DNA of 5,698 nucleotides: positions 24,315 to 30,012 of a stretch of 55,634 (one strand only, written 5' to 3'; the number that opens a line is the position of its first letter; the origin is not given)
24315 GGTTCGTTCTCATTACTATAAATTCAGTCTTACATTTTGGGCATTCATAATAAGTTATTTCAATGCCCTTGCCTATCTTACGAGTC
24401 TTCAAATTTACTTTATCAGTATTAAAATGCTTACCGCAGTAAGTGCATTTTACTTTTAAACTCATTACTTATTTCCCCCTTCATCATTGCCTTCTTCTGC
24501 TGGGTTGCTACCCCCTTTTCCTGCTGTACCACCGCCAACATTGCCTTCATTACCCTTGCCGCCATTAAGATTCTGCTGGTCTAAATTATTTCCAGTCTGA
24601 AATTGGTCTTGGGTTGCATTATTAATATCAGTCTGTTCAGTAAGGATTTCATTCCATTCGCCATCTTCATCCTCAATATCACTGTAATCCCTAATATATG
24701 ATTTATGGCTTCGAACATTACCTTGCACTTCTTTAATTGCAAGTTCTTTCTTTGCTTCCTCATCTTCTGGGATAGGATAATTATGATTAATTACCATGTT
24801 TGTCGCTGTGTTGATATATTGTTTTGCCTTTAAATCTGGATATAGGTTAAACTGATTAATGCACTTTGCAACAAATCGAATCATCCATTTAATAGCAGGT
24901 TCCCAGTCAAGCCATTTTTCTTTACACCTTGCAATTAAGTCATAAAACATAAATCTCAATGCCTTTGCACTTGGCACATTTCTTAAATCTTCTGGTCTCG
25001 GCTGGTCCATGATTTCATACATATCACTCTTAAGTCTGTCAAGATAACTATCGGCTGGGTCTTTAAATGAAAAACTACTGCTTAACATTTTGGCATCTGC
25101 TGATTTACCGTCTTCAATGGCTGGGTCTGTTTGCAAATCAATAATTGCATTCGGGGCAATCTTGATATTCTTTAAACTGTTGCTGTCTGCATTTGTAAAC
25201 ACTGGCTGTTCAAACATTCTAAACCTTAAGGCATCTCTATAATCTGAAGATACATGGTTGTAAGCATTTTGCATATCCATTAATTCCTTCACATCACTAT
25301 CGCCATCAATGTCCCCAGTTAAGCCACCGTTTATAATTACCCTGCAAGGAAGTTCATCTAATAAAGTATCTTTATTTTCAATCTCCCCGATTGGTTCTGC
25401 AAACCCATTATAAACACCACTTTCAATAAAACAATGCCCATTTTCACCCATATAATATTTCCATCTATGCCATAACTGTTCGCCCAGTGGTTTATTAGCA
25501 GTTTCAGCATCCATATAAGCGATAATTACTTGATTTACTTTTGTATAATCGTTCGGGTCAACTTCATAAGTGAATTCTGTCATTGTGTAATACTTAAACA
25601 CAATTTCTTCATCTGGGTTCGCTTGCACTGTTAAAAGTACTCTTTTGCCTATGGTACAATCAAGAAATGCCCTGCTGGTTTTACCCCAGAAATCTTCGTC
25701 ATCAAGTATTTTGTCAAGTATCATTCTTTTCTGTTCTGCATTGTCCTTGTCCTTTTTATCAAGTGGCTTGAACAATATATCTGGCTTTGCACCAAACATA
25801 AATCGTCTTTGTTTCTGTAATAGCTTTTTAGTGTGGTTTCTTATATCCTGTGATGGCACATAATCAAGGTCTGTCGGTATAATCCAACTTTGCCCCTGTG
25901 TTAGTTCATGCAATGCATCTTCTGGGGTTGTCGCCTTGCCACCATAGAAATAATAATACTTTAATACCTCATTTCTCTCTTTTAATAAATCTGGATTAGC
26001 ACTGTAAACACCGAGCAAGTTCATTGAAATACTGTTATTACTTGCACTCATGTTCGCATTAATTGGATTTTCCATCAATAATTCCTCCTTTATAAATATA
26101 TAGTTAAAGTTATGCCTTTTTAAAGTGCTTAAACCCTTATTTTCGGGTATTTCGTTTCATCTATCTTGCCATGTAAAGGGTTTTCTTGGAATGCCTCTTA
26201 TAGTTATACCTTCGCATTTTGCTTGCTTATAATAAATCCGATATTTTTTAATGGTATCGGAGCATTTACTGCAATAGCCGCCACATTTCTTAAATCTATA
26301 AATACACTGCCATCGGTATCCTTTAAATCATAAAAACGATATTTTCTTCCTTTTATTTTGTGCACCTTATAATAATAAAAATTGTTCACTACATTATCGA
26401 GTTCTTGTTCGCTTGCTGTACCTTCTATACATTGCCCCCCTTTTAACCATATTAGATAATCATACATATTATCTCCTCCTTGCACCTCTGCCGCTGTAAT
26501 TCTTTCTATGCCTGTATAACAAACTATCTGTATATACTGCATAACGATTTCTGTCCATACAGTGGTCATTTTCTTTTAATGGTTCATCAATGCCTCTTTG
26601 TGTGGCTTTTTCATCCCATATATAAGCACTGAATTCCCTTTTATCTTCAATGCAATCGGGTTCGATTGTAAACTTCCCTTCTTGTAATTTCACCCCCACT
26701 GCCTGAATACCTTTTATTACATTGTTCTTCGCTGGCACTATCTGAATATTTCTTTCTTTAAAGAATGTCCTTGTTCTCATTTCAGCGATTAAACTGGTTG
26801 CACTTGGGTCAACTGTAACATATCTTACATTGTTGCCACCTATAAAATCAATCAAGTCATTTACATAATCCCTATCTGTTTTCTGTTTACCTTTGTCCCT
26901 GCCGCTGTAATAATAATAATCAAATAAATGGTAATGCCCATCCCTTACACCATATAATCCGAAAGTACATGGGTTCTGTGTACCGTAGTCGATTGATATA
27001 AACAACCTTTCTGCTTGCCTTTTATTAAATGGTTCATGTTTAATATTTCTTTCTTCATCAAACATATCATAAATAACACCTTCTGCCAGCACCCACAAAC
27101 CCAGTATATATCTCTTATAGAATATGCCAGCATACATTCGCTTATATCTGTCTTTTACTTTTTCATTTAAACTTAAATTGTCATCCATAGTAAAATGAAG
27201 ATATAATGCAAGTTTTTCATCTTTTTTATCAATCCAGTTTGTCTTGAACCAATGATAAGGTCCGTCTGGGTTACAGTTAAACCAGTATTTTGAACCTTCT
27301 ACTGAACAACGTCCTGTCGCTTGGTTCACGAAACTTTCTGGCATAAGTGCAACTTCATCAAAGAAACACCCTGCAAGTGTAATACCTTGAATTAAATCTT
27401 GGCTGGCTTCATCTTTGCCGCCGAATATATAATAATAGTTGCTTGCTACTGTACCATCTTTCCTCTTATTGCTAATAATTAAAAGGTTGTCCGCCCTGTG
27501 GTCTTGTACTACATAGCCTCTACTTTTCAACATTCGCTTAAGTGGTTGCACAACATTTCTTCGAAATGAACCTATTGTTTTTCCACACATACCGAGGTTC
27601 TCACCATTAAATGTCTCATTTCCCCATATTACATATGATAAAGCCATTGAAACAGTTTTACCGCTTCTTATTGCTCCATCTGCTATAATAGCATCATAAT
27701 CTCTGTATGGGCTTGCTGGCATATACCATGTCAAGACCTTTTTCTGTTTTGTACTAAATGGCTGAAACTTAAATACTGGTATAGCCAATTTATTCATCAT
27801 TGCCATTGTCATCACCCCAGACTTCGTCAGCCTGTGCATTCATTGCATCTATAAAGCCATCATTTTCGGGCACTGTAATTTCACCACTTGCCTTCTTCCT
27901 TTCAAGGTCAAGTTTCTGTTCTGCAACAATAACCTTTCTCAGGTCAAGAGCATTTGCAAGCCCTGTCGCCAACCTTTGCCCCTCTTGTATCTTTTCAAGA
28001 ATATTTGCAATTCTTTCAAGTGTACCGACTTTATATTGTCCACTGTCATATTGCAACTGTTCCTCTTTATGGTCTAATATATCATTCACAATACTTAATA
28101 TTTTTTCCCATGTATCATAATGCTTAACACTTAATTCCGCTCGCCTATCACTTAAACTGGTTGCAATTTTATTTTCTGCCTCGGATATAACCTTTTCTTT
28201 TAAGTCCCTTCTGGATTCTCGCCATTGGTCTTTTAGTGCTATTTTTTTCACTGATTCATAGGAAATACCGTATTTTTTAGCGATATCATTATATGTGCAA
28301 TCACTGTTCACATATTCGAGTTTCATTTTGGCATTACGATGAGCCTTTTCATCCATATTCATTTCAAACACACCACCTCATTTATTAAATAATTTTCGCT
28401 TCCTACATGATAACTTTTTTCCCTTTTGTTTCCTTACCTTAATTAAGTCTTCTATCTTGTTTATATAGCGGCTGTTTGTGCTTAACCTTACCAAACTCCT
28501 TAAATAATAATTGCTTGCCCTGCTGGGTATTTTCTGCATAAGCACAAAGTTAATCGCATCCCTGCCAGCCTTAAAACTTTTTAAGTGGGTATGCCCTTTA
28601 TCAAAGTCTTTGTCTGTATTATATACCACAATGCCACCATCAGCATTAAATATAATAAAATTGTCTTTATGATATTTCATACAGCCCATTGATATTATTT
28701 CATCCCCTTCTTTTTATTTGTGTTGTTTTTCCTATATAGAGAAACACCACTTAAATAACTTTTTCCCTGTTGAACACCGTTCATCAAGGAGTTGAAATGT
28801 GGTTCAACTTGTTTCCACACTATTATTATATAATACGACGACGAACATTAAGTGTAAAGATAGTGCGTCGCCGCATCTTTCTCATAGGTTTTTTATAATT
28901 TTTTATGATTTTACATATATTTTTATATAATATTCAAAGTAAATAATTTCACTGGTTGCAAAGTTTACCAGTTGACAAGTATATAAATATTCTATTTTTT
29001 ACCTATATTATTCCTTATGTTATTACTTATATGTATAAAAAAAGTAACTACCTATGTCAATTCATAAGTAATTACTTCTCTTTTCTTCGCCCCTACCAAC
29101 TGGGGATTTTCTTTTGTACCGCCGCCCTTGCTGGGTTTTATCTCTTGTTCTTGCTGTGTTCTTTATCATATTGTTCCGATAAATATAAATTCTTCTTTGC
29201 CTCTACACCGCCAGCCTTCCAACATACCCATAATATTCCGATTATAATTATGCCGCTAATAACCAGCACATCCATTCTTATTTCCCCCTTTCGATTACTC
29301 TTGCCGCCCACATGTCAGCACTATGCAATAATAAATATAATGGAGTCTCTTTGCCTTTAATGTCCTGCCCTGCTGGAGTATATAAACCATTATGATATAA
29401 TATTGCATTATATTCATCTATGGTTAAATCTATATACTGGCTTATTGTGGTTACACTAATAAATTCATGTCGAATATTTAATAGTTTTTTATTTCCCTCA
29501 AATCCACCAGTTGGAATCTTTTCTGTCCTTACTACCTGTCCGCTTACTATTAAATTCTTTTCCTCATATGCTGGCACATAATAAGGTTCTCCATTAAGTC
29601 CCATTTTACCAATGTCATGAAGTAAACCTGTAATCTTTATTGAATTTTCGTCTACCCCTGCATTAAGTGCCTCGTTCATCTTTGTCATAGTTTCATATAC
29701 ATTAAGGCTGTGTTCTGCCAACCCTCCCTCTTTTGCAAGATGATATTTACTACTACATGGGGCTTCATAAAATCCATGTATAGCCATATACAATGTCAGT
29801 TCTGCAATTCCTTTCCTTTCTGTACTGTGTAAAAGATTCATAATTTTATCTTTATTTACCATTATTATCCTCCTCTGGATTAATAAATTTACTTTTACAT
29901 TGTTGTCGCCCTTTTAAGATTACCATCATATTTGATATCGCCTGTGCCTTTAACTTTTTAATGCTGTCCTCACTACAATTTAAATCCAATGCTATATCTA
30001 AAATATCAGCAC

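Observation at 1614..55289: Thirteen copies of a rigid bipartite element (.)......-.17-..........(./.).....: a phage-specific promoter class that organises the replication, lysis and portal operons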

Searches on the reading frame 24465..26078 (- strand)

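Call 12: search_protein_families(library=phrogs, proteins=[window:24465-26078:-], max_evalue=0.00001)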
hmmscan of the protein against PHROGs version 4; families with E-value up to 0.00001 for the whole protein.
window:24465-26078:- (537 aa): 4 families
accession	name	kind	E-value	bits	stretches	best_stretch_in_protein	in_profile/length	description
phrog_64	-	head and packaging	9.6e-59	200.3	1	30-513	105-530/547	portal protein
phrog_145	-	head and packaging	1.4e-06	28.4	1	167-501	180-484/493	portal protein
phrog_9064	-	head and packaging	1.8e-06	28.8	1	343-496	75-216/228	portal protein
phrog_104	-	head and packaging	3.3e-06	27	1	137-405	138-401/550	portal protein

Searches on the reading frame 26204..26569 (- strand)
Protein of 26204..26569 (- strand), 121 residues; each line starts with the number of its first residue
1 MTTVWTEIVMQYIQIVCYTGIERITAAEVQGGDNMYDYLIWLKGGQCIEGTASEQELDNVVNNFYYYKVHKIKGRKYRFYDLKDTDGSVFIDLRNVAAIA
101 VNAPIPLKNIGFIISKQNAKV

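Call 12: search_protein_families(library=phrogs, proteins=[window:26204-26569:-], max_evalue=0.00001)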
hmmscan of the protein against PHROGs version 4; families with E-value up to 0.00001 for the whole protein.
window:26204-26569:- (121 aa): 1 family
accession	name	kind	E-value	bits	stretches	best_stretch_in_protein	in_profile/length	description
phrog_6321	-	unknown function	1.3e-12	49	1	35-113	1-74/76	-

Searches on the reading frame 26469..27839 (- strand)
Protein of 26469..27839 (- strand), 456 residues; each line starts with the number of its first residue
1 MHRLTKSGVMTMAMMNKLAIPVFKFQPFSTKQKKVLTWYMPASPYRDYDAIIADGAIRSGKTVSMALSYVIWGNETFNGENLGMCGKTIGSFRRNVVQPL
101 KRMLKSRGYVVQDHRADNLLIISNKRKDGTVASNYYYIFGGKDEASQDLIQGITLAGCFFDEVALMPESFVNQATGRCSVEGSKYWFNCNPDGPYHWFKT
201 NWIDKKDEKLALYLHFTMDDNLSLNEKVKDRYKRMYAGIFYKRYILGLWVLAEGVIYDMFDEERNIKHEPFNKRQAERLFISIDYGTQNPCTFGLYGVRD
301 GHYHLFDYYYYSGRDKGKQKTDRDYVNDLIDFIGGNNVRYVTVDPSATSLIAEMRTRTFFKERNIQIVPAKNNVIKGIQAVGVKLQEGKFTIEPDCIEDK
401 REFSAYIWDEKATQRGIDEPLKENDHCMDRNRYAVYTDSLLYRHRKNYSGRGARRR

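Call 12: search_protein_families(library=phrogs, proteins=[window:26469-27839:-], max_evalue=0.00001)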
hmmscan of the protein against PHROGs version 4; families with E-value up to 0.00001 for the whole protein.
window:26469-27839:- (456 aa): 6 families
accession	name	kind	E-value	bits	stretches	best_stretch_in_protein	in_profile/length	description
phrog_2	-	head and packaging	1.2e-53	184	1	20-442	261-596/807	terminase large subunit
phrog_10250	-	head and packaging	5.3e-45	154.9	1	232-438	1-215/228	terminase large subunit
phrog_5653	-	head and packaging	1.7e-21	77.9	1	247-446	1-188/199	terminase large subunit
phrog_6672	-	head and packaging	1e-15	58.5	1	315-437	12-128/145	terminase large subunit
phrog_3717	-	head and packaging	2.7e-08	34.6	1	53-289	28-262/277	terminase large subunit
phrog_29775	-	unknown function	2e-06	28.6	1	104-229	53-170/212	-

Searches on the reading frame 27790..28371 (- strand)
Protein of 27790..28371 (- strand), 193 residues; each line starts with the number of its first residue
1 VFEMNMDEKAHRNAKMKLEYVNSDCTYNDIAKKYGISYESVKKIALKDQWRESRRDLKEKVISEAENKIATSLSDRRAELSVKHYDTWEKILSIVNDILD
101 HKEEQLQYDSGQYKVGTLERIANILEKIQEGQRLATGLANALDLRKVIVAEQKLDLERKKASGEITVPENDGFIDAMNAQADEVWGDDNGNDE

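Call 12: search_protein_families(library=phrogs, proteins=[window:27790-28371:-], max_evalue=0.00001)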
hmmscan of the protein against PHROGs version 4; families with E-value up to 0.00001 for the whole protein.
window:27790-28371:- (193 aa): 3 families
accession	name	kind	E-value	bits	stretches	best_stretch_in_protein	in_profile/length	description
phrog_23746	-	unknown function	7e-47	161.1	1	8-190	45-227/244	-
phrog_4151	-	DNA, RNA and nucleotide metabolism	3.4e-06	28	1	5-98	2-100/154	DNA binding protein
phrog_4481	-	unknown function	5.2e-06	27.1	1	12-81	29-97/196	-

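Call 14: search_protein_families(library=pfam, proteins=[window:27790-28371:-], max_evalue=0.01)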
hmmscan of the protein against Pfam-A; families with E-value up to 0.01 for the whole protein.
window:27790-28371:- (193 aa): 1 family
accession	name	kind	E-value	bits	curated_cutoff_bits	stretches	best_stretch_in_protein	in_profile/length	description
PF24923.1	ATP-grasp_IQCH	-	0.0091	15.8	27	0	15-94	57-135/266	IQCH-like, ATP-grasp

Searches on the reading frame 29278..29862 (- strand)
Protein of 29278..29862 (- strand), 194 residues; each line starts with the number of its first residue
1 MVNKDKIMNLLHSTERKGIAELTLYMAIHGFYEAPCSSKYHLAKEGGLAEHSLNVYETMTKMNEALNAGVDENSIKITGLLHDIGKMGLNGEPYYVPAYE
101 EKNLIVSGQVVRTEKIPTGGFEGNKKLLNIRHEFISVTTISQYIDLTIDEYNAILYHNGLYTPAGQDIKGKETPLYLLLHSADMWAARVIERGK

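Call 11: search_protein_families(library=phrogs, proteins=[window:29278-29862:-], max_evalue=0.00001)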
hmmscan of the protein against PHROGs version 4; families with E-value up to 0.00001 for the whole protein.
window:29278-29862:- (194 aa): 2 families
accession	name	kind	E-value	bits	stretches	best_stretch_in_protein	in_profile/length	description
phrog_5889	-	unknown function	3.4e-31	109.5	1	5-191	20-197/242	-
phrog_28876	-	other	2.3e-15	57.3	1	13-192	15-195/435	metal-dependent phosphohydrolase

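Call 14: search_protein_families(library=pfam, proteins=[window:29278-29862:-], max_evalue=0.01)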
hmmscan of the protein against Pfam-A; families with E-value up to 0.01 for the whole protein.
window:29278-29862:- (194 aa): 2 families
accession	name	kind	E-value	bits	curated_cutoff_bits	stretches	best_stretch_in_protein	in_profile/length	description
PF01966.28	HD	-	2.2e-08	34.8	22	1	49-107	2-49/116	HD domain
PF08668.18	HDOD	-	0.008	16.1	22.9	1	20-90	70-136/196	HDOD domain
